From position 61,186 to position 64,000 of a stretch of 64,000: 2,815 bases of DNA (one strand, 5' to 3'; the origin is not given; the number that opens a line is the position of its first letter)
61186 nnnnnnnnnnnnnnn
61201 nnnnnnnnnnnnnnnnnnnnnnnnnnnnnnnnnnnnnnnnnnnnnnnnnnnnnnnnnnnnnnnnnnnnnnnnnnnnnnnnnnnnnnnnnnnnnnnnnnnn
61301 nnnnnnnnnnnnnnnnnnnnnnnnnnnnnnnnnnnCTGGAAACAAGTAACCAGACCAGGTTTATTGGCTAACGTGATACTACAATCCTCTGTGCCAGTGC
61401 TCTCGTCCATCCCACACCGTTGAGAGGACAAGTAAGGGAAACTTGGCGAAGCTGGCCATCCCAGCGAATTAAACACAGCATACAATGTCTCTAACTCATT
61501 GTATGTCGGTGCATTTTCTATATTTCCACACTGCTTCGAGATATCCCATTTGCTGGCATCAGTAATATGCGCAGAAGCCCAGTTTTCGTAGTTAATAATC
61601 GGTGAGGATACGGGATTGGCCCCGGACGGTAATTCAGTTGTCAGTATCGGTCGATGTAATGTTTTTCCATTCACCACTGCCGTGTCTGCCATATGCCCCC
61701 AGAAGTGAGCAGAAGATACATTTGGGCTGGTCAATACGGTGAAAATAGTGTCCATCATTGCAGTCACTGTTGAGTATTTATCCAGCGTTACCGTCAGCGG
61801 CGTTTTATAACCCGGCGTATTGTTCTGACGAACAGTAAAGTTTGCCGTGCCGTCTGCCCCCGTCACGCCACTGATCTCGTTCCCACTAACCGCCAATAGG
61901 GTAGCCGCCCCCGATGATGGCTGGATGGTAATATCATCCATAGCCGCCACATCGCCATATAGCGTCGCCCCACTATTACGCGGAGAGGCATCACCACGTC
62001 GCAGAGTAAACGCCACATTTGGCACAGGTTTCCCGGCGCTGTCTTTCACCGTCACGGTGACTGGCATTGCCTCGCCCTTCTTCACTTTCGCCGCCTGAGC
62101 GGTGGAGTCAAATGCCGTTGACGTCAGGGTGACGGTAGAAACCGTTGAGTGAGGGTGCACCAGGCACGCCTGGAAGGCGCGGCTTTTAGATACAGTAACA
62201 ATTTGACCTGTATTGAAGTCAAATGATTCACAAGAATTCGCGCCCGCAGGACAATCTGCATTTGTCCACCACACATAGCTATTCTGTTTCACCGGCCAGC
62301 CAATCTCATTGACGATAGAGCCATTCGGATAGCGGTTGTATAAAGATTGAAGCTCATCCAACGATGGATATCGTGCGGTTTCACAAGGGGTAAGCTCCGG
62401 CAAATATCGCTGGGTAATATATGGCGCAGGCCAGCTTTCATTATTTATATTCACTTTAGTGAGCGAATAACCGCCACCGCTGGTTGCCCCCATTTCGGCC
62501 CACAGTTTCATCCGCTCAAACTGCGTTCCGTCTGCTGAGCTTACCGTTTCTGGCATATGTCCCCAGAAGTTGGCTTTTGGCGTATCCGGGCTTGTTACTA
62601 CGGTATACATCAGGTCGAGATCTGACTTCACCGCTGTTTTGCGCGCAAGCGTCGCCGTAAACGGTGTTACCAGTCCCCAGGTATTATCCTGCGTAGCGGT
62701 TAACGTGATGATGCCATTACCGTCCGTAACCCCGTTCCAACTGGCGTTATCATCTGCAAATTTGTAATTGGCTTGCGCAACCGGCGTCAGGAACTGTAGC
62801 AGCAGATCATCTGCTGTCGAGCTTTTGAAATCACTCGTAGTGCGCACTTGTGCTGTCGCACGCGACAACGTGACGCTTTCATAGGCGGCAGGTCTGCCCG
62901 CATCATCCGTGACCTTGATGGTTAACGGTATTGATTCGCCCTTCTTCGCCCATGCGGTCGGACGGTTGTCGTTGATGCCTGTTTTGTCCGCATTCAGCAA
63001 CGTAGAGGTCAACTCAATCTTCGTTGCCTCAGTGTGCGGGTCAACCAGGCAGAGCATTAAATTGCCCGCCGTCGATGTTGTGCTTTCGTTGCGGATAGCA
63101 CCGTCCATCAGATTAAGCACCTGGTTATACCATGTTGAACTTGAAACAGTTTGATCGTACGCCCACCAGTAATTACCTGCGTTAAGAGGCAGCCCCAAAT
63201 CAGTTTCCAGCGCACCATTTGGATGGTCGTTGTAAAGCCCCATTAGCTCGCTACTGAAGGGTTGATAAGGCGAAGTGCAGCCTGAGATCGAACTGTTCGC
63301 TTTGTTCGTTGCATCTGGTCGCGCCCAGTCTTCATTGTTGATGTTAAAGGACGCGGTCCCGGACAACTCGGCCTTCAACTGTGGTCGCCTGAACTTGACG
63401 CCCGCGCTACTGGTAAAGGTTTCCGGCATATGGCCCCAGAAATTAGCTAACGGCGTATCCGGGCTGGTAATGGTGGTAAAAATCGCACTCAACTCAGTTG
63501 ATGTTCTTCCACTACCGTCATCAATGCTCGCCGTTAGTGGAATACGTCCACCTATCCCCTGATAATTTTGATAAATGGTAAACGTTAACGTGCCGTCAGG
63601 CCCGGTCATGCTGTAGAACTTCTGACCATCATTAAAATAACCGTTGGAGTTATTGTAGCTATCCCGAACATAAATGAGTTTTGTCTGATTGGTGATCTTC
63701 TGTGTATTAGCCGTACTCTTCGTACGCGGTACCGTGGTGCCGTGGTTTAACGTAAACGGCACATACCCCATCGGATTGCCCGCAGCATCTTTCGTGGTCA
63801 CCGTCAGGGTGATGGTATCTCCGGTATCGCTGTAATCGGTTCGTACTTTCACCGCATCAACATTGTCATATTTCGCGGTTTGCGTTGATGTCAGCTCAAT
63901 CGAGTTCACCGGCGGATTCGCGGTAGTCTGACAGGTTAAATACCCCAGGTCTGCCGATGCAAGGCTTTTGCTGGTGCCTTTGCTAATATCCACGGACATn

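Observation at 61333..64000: Giant Ig-like repeat adhesin gene convergent on xseA: three tandem modules of about 870 bp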

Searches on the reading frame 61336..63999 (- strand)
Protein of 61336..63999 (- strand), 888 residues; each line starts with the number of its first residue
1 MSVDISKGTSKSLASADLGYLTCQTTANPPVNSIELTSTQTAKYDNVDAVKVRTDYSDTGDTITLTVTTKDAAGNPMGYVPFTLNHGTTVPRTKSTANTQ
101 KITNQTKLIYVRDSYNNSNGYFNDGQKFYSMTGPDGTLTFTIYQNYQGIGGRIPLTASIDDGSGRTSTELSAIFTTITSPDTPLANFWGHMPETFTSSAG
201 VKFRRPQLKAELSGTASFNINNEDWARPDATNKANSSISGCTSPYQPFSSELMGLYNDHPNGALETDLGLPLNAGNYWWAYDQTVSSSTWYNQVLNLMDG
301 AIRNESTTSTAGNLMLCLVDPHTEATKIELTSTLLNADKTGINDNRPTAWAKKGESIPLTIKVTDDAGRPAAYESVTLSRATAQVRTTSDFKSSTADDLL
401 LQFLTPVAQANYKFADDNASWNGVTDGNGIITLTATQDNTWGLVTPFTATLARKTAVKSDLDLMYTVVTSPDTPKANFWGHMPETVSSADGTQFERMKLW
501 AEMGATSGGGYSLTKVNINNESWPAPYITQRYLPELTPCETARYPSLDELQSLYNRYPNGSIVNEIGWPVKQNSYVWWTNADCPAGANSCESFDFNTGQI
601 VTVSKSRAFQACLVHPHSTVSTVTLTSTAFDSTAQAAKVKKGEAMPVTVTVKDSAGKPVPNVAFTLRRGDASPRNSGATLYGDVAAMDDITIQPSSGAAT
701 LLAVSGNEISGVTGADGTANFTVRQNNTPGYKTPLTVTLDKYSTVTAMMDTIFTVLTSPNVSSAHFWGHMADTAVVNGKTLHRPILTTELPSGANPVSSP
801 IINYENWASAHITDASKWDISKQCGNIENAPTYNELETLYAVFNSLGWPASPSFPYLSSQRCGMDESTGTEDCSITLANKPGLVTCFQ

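Call 9: search_protein_families(proteins=[window:61336-63999:-], library=ncbifam, max_evalue=0.01)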
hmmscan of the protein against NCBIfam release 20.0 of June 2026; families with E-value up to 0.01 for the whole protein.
window:61336-63999:- (888 aa): 3 families
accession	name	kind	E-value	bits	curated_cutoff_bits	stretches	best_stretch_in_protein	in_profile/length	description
NF011844.0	PRK15316.1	equivalog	0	1042.4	3870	3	362-888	2168-2683/2683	RatA-like protein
NF011842.0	PRK15314.1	equivalog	1.8e-186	622.2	4079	3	351-887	1889-2434/2435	DUF823/DUF824 repeat adhesin RatB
NF011843.1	PRK15315.1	equivalog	3.1e-131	439.3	3700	3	5-530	1261-1776/1860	DUF823/DUF824 repeat adhesin RatA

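Call 11: profile_search(protein=window:61336-63999:-)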
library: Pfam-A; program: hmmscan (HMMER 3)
A. the first sequence (888 residues): domains with independent E <= 10: 13; with E <= 0.001: 6
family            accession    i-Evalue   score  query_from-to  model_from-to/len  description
InvE_AD           PF05689.17    6.1e-32   111.3     180-318         1-136/136  Adhesion domain
InvE_AD           PF05689.17    3.2e-26    92.8     471-612         1-135/136  Adhesion domain
BIg21             PF05688.17    5.6e-24    85.2     642-756         1-109/109  Bacterial Immunoglobulin-like 21
InvE_AD           PF05689.17    1.3e-17    64.9     759-863         1-107/136  Adhesion domain
BIg21             PF05688.17    1.3e-17    64.8     354-468         1-109/109  Bacterial Immunoglobulin-like 21
BIg21             PF05688.17    1.2e-16    61.6      60-177         1-109/109  Bacterial Immunoglobulin-like 21
Big_1             PF02369.22      0.055    14.0     640-666        14-40/93  Bacterial Ig-like domain (group 1)
Lcl_C             PF07603.17      0.062    14.0     543-614        46-116/117  Lcl C-terminal domain
Cohesin           PF00963.24      0.079    13.6      50-150         3-84/139  Cohesin domain
Phage_tube_C      PF20608.4        0.12    13.1     613-670         2-59/82  Phage tail tube protein C-terminal domain
Big_1             PF02369.22       0.13    12.8      57-98         13-57/93  Bacterial Ig-like domain (group 1)
Big_1             PF02369.22       0.33    11.5     347-395         9-56/93  Bacterial Ig-like domain (group 1)
MG4               PF17789.7         1.9     9.2     646-737        15-71/95  Macroglobulin domain MG4

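Call 26: search_solved_structures(query=window:61336-63999:-, max_evalue=1, show_alignments=2)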
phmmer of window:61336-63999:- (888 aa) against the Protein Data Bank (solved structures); distinct sequences matched with E-value up to 1: 2.
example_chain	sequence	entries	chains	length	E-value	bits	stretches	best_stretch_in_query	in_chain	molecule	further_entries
5n40_A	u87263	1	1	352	5.1e-17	64.4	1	104-272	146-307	Putative invasin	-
2ki8_A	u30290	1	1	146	0.8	10.9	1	763-827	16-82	Tungsten formylmethanofuran dehydrogenase, subunit D (FwdD-2)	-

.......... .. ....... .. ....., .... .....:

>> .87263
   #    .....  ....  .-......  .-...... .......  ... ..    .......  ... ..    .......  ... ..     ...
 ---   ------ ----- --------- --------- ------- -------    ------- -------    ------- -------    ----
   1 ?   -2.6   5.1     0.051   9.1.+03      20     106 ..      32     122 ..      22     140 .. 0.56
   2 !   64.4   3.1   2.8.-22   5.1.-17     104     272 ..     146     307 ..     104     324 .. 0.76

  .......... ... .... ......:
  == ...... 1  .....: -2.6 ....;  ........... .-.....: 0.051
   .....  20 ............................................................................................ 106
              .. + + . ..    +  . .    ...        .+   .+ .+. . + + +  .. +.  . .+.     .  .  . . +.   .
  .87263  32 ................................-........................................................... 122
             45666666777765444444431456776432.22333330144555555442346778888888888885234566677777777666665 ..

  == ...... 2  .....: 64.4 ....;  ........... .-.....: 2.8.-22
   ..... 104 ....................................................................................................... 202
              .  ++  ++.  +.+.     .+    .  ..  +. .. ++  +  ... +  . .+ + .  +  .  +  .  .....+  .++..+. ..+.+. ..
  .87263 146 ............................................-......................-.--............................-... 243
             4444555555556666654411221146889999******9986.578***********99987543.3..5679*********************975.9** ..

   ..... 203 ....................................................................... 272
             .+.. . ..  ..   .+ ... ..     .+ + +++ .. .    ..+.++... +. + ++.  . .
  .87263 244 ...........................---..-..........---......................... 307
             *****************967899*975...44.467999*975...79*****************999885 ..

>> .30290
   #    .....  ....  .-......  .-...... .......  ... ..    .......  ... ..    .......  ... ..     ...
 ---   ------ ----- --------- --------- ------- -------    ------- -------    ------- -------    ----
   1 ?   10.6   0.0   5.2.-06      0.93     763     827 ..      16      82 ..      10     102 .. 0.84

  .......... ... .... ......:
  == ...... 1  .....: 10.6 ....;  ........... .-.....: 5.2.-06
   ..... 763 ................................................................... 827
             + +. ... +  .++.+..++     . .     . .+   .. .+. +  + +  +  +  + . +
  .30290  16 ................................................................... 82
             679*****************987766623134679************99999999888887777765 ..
